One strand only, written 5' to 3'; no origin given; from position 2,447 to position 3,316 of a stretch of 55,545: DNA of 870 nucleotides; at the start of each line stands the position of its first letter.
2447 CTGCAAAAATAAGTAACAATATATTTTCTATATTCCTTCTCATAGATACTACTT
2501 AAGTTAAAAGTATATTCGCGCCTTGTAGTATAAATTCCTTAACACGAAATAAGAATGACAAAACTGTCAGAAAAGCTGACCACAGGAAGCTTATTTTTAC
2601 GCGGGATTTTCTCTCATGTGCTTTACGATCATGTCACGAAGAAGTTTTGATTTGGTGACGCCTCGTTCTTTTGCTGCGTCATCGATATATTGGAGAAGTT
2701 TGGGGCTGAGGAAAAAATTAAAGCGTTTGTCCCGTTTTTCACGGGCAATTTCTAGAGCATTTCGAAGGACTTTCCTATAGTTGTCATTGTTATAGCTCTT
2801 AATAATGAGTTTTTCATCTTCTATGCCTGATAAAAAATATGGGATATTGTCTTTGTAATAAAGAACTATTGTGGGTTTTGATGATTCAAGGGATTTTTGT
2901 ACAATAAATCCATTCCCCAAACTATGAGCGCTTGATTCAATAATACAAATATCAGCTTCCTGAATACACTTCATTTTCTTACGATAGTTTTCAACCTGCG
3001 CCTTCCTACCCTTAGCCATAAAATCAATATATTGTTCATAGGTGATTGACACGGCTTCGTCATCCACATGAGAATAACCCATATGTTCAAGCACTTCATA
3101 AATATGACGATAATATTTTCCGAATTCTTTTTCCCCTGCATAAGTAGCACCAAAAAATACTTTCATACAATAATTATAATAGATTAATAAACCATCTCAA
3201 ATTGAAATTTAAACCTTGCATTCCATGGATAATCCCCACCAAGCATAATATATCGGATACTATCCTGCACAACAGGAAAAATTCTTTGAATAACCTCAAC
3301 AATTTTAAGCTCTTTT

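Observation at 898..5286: Nucleotide-centred accessory locus: XRE regulator, MazG-like protein, NDT-like::RHH fusion and a 700-aa orphan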

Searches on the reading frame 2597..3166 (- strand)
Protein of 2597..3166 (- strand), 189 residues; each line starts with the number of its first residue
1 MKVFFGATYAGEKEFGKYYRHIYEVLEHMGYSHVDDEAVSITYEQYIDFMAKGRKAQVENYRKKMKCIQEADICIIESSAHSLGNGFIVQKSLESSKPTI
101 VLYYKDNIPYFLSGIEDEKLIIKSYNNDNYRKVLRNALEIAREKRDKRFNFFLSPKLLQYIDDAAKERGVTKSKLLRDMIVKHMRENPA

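Call 3: search_protein_families(library=pfam, proteins=[window:2597-3166:-], max_evalue=1)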
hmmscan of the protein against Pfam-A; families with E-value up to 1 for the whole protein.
window:2597-3166:- (189 aa): 6 families
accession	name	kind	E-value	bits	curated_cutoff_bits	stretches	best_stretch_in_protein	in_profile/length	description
PF21983.2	NikA-like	-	0.009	16.6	27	1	143-182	1-40/72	Mobilization protein NikA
PF15919.11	HicB_lk_antitox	-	0.029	15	27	1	125-178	65-121/123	HicB_like antitoxin of bacterial toxin-antitoxin system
PF13446.11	RPT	-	0.041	14.1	28.2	0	32-70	13-47/59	A repeated domain in UCH-protein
PF12441.14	CopG_antitoxin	-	0.044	15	28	1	143-181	39-77/79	CopG antitoxin of type II toxin-antitoxin system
PF01402.27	RHH_1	-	0.051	14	20.5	1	150-180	3-33/39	Ribbon-helix-helix protein, copG family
PF23158.1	DUF7056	-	0.11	12.4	27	1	119-139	22-42/54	Domain of unknown function (DUF7056)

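Call 4: search_protein_families(library=padloc, proteins=[window:2597-3166:-], max_evalue=1)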
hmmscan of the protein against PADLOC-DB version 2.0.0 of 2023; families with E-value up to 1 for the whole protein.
window:2597-3166:- (189 aa): 0 families

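Call 8: search_protein_families(library=ncbifam, proteins=[window:2597-3166:-], max_evalue=1)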
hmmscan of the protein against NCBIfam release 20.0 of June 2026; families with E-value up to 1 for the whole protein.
window:2597-3166:- (189 aa): 2 families
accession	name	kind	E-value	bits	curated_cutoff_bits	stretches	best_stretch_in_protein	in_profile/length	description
NF010256.0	PRK13702.1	subfamily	0.01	15.9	87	1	138-186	32-81/85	replication regulatory protein RepA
NF008671.0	PRK11675.1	equivalog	0.047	14.1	62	1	135-186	39-90/95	LexA regulated protein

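Call 9: search_protein_families(library=phrogs, proteins=[window:2597-3166:-], max_evalue=1)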
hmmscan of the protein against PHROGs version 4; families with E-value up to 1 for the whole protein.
window:2597-3166:- (189 aa): 9 families
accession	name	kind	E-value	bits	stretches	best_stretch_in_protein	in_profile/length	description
phrog_7325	-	transcription regulation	6.6e-05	24.1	1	123-185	29-95/151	CopG-like transcriptional repressor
phrog_876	-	transcription regulation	0.0011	19.6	1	134-187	56-108/239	transcriptional repressor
phrog_582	-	transcription regulation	0.0022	19.2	1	118-186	28-97/105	Arc-like repressor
phrog_25071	-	unknown function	0.0077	16.8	1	35-152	31-145/223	-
phrog_497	-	moron, auxiliary metabolic gene and host takeover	0.019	15.4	1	133-185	90-141/342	toxin-antitoxin system HicB-like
phrog_4085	-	unknown function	0.022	16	1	153-184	7-38/77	-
phrog_35272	-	unknown function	0.066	14.1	1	37-138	12-107/142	-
phrog_18157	-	transcription regulation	0.18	13.7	1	136-178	39-81/93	transcriptional repressor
phrog_17434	-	unknown function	0.28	12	1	37-55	20-38/39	-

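Call 10: search_solved_structures(query=window:2597-3166:-, max_evalue=10)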
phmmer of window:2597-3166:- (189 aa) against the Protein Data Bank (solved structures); distinct sequences matched with E-value up to 10: 10.
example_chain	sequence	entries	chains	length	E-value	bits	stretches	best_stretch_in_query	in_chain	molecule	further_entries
5cwl_A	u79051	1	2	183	0.011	19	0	125-171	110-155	Designed helical repeat protein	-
6e9x_C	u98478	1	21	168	0.038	17.2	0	124-148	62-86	DHF91 filament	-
9dzw_A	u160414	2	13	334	0.041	17.1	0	123-169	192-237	CalC6_3 with DHR extension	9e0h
9dze_K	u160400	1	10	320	0.088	16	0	126-170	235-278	pD5-14 B component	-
8fbn_A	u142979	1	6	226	0.33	14.2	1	126-170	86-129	KWOCA_73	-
9dze_A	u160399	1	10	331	0.41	13.9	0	125-170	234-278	pD5-14 A component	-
4fyh_A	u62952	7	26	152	0.59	13.3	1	5-104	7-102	Deoxyribonucleoside 5'-monophosphate N-glycosidase | 2'-deoxynucleoside 5'-phosphate N-hydrolase 1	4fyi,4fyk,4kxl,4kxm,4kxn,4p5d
2klh_A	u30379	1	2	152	0.79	12.9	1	5-104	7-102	c-Myc-responsive protein Rcl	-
8ffv_C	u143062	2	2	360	0.91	12.7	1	50-104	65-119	Glucocorticoid receptor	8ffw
2khz_A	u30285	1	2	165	0.98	12.6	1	9-104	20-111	c-Myc-responsive protein Rcl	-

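Call 27: find_homologous_proteins(query=window:2597-3166:-, max_evalue=0.001)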
Query window:2597-3166:- (189 aa): 206 proteins with E <= 0.001 among 247 candidates; the best 120 are listed.
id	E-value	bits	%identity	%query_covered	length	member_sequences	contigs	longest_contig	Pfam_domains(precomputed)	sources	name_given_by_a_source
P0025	2.8e-119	413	99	100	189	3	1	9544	-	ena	-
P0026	9.8e-106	369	87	100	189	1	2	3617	-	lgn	-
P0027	1.8e-104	365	89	98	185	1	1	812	-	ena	-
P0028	1.6e-91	323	77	100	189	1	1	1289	-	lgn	-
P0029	1.6e-91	323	76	100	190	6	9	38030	-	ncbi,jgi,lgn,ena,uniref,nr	ncbi:hypothetical protein CO051_04025 [Candidatus Roizmanbacteria bacterium CG_4_9_14_0_2_um_filter_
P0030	1.2e-84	301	70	100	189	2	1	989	-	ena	-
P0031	2.1e-84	300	71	99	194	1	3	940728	-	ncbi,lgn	-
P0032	8.6e-84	298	70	99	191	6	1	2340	-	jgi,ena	-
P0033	2.2e-82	293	69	98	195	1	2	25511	-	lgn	-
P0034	3.0e-81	290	68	99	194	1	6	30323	-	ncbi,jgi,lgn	jgi:hypothetical protein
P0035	1.1e-79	285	68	100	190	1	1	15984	-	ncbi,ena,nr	ncbi:MAG: hypothetical protein O3B87_04005 [bacterium]|nr:hypothetical protein [bacterium]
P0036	2.2e-79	284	66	99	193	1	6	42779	-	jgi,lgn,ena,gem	-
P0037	2.6e-79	283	68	98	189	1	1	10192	-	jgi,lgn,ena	-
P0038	2.8e-79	283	67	99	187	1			-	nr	nr:hypothetical protein [Candidatus Woesebacteria bacterium]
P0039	2.3e-78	280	66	99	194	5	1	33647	-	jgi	jgi:hypothetical protein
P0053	4.2e-74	266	61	99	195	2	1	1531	PF05014.22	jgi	-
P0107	7.2e-60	220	56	100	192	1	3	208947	-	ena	-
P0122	2.2e-57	212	50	100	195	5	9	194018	PF10723.16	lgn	-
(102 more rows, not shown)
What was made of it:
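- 2597..3166 (-): 189-aa regulator: a catalytically degenerate DNPH1/NDT-like domain (about residues 1-140) fused to a C-terminal ribbon-helix-helix (about 145-185). 206 clusters (call 27).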

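Call 29: find_encoding_contigs(protein=P0107, flank=8000, max_places=1)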
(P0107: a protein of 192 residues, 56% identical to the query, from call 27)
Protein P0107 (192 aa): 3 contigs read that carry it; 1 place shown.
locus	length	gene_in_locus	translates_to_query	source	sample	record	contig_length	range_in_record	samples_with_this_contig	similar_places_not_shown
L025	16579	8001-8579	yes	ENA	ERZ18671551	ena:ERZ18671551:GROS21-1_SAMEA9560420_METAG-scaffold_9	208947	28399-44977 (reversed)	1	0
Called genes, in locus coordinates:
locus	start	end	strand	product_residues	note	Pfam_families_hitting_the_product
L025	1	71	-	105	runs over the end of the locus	PF00085:Thioredoxin, PF08534:Redoxin (faint), PF14595:Thioredoxin_9, PF13098:Thioredoxin_2, PF13905:Thioredoxin_8 (weak)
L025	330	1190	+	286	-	PF13495:Phage_int_SAM_4 (weak), PF02899:Phage_int_SAM_1, PF00589:Phage_integrase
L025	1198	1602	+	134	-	PF00075:RNase_H, PF13456:RVT_3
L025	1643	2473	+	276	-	PF12666:PrgI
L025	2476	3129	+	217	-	-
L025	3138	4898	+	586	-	PF01935:DUF87, PF12846:AAA_10, PF19044:P-loop_TraG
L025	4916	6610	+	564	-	PF03717:PBP_dimer, PF00905:Transpeptidase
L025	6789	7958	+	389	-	-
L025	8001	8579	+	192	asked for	-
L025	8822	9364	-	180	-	-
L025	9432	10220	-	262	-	PF24827:AstE_AspA_cat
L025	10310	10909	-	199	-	-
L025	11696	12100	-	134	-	PF02675:AdoMet_dc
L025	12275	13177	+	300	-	PF00892:EamA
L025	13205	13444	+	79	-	-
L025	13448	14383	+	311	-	PF09924:LPG_synthase_C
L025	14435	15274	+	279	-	-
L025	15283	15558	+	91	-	-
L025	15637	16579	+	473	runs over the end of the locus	PF13185:GAF_2, PF00512:HisKA, PF02518:HATPase_c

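Call 30: find_encoding_contigs(protein=P0122, flank=8000, max_places=1)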
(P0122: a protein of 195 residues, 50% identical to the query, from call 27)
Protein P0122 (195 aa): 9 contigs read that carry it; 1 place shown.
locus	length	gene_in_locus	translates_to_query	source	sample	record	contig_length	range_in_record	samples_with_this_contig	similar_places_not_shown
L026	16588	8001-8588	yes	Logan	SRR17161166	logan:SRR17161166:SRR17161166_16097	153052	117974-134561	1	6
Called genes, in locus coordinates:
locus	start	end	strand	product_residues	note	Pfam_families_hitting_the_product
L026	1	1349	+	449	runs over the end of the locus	PF12666:PrgI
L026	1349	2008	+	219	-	PF26593:TraC-like (weak)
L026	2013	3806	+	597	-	PF12846:AAA_10, PF19044:P-loop_TraG, PF01935:DUF87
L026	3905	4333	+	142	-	-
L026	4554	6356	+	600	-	PF03717:PBP_dimer, PF00905:Transpeptidase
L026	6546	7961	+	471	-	PF00682:HMGL-like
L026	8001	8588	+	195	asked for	PF10723:RepB-RCR_reg (weak)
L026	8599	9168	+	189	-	-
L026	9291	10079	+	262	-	-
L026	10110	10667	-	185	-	PF03928:HbpS-like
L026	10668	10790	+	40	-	-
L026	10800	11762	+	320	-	-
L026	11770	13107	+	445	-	PF13185:GAF_2 (weak), PF00512:HisKA, PF02518:HATPase_c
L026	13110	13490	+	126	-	PF00072:Response_reg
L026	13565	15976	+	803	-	-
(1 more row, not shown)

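Call 43: search_solved_structures(query=A4, max_evalue=10, show_alignments=4)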
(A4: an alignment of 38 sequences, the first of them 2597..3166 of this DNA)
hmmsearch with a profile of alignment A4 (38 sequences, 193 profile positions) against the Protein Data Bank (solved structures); distinct sequences matched with E-value up to 10: 15.
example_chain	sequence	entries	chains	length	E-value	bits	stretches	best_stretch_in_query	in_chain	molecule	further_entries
4fyh_A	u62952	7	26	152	9.4e-09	38.4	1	3-138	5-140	Deoxyribonucleoside 5'-monophosphate N-glycosidase | 2'-deoxynucleoside 5'-phosphate N-hydrolase 1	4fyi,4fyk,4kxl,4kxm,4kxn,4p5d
2klh_A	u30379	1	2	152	1.4e-08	37.8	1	3-138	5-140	c-Myc-responsive protein Rcl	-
2khz_A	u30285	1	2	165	2e-08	37.4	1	3-139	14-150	c-Myc-responsive protein Rcl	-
8rqd_C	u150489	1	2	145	2.4e-07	33.9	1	3-138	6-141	2'-deoxynucleoside 5'-phosphate N-hydrolase 1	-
8rps_C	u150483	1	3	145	2.9e-07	33.6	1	3-138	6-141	2'-deoxynucleoside 5'-phosphate N-hydrolase 1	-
8qhq_A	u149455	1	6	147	3.1e-07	33.5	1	3-138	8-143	2'-deoxynucleoside 5'-phosphate N-hydrolase 1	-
8rpt_B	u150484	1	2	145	4.4e-07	33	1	3-138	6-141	2'-deoxynucleoside 5'-phosphate N-hydrolase 1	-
9da1_A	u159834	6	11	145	4.7e-07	32.9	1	3-138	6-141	5-hydroxymethyl-dUMP N-hydrolase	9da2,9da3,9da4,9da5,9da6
8os9_A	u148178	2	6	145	4.7e-07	32.9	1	3-138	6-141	2'-deoxynucleoside 5'-phosphate N-hydrolase 1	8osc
4p5e_A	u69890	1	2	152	5e-07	32.8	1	3-138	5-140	2'-deoxynucleoside 5'-phosphate N-hydrolase 1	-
9i3q_A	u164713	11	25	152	5e-07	32.8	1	3-138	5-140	5-hydroxymethyl-dUMP N-hydrolase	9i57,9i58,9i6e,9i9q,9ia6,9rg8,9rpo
8qhr_A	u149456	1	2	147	6e-07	32.5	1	3-138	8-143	2'-deoxynucleoside 5'-phosphate N-hydrolase 1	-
1b01_A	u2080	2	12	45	0.098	15.5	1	147-185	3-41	TRANSCRIPTIONAL REPRESSOR COPG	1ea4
2cpg_A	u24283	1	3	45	0.11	15.4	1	147-185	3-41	TRANSCRIPTIONAL REPRESSOR COPG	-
9cm5_B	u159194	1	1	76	0.74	12.7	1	115-149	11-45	De Novo Minibinder fzd48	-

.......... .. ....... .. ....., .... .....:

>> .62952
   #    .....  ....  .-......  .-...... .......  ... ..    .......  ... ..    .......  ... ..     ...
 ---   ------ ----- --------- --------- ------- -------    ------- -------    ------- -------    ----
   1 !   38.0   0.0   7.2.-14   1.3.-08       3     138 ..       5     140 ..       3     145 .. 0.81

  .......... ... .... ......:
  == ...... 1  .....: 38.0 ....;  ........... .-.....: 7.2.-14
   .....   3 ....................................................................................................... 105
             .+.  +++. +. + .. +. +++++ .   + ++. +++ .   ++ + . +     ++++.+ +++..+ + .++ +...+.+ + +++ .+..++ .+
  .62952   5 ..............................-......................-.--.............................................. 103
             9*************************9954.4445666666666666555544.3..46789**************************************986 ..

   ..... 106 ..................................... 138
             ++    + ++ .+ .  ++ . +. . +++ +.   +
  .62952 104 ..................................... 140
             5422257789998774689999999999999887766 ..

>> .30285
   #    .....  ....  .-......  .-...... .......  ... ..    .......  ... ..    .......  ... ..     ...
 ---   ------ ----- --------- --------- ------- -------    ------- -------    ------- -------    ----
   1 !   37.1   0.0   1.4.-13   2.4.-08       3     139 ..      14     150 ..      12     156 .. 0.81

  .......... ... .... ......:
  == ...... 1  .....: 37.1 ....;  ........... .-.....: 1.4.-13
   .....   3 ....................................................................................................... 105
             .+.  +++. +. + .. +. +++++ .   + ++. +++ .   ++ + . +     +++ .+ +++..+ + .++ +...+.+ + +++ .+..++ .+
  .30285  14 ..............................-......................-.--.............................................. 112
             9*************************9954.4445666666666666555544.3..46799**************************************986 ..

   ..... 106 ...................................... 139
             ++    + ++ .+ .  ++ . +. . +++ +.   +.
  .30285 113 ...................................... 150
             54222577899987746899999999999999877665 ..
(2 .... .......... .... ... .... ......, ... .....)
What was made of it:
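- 2597..3166 (-): In that alignment, catalytic Glu aligns with I88, Asp with K64 and Tyr with F4 (call 43).
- On DNPH1 / nucleoside 2-deoxyribosyltransferase: Profile of 38 family members against PDB: DNPH1/Rcl E 9.4e-9, residues 3-138 (call 43). The Asp column is pinpointed by the D69N and D69A mutant entries in the output (call 43).
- On Ribbon-helix-helix (CopG-like) DNA-binding domain: CopG in PDB reaches only E 0.1 (call 43).
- Closest known: DNPH1/Rcl and nucleoside 2-deoxyribosyltransferases. Same: The N-terminal ~138 residues of the 189-aa family align to DNPH1 over the full domain (E 9e-9, call 43).
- Closest known: DNPH1/Rcl and nucleoside 2-deoxyribosyltransferases. Different: The catalytic Glu nucleophile aligns with Ile/Leu/Val, the catalytic Asp with Lys (or Met), and the catalytic Tyr with Phe (call 43).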

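Call 44: search_protein_families(library=pfam, alignment_id=A4, max_evalue=0.01)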
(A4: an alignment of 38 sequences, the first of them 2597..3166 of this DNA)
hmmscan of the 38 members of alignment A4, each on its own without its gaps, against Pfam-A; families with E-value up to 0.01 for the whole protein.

A. member 1, window:2597-3166:- (189 aa): 1 family
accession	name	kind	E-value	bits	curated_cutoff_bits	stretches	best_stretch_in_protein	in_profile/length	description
PF21983.2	NikA-like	-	0.009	16.6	27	0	143-182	1-40/72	Mobilization protein NikA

B. families by the number of members that match (of 38 scanned): 13 families
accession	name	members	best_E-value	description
PF21983.2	NikA-like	13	9.7e-05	Mobilization protein NikA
PF10723.15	RepB-RCR_reg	12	2.1e-05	Replication regulatory protein RepB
PF12651.13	RHH_3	7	0.00028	Ribbon-helix-helix domain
PF05014.21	Nuc_deoxyrib_tr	4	2.3e-05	Nucleoside 2-deoxyribosyltransferase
PF01402.27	RHH_1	4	0.00071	Ribbon-helix-helix protein, copG family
PF00534.26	Glycos_transf_1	2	0.00035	Glycosyl transferases group 1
PF18738.6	HEPN_DZIP3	1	0.00055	DZIP3/ hRUL138-like HEPN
PF12993.12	DUF3877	1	0.0016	Domain of unknown function, E. rectale Gene description (DUF3877)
PF17476.7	Binary_toxB_3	1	0.0069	Clostridial binary toxin B/anthrax toxin PA domain 3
PF13692.12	Glyco_trans_1_4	1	0.0071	Glycosyl transferases group 1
PF12441.14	CopG_antitoxin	1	0.0072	CopG antitoxin of type II toxin-antitoxin system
PF25696.1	Phage_Gp168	1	0.0073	Bacteriophage beta-clamp binding protein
PF25413.1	Rossman_Mical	1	0.0096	Mical, Rossman domain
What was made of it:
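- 2597..3166 (-): RHH families are hit in relatives (call 44), and PHROG CopG-like scores 6.6e-5 (call 9).
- On DNPH1 / nucleoside 2-deoxyribosyltransferase: PF05014 in 4 members (call 44).
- On Ribbon-helix-helix (CopG-like) DNA-binding domain: RepB-RCR_reg in 12, NikA-like in 13, RHH_3 in 7 and RHH_1 in 4 of 38 members (best E 2e-5) (call 44).
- Closest known: DNPH1/Rcl and nucleoside 2-deoxyribosyltransferases. Same: Four relatives reach PF05014 (call 44).
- Checked: Relatives hit the RHH families RepB-RCR_reg, NikA-like and RHH_3 (calls 43, 44).
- The RHH part hits NikA-like and RepB-type models (call 44).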

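Call 51: search_protein_families(library=pfam, proteins=[L025:6789-7958:+], max_evalue=0.01)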
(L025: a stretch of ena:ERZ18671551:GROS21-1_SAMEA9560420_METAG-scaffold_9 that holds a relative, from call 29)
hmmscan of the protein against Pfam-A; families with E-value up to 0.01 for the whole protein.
L025:6789-7958:+ (389 aa): 2 families
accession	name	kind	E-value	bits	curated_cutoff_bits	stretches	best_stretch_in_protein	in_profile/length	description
PF13649.12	Methyltransf_25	-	0.0003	21.8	27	1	249-317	31-97/97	Methyltransferase domain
PF08241.18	Methyltransf_11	-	0.0048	17.9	21.2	0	259-318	38-92/95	Methyltransferase domain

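Call 66: find_related_loci(query=A4, collection=metagenome_contigs, flank=10000)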
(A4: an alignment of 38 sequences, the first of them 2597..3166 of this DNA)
Query A4 (189 aa) in metagenome_contigs; peptide patterns used: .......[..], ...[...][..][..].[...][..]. (x = any residue, [..] = any of these).
379 stretches matched a pattern; 107 encode a relative of the query (tblastn E <= 1e-3); the best 80 are kept; 80 distinct loci.
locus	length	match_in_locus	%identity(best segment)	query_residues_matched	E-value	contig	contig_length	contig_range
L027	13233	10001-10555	76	1-185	1e-93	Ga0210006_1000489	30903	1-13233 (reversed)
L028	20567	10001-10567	76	1-189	6e-93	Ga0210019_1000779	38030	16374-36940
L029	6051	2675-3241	76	1-189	6e-93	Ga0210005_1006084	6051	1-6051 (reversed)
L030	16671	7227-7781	75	1-185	7e-92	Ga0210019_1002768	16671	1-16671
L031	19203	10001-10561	71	1-187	7e-91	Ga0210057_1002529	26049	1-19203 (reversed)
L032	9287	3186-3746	68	1-187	1e-88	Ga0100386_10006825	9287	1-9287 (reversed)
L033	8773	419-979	68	1-187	1e-88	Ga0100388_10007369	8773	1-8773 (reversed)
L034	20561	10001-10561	66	1-187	1e-86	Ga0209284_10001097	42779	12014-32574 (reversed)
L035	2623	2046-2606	67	1-187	2e-87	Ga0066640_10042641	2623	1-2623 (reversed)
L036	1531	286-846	61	1-187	5e-86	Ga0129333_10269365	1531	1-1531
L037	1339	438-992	55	1-185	3e-79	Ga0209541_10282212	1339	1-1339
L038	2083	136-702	55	1-189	3e-73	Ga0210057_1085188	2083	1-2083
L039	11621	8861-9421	57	1-187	3e-69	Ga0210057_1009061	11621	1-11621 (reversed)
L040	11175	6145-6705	57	1-187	1e-68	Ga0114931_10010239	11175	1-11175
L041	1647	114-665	59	1-185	3e-71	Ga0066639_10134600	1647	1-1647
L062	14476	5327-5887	44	1-187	6e-56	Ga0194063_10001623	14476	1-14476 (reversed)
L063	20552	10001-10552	49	1-183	1e-55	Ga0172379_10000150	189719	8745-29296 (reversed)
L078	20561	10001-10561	42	1-186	8e-48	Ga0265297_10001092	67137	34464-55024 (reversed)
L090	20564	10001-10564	41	1-187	3e-43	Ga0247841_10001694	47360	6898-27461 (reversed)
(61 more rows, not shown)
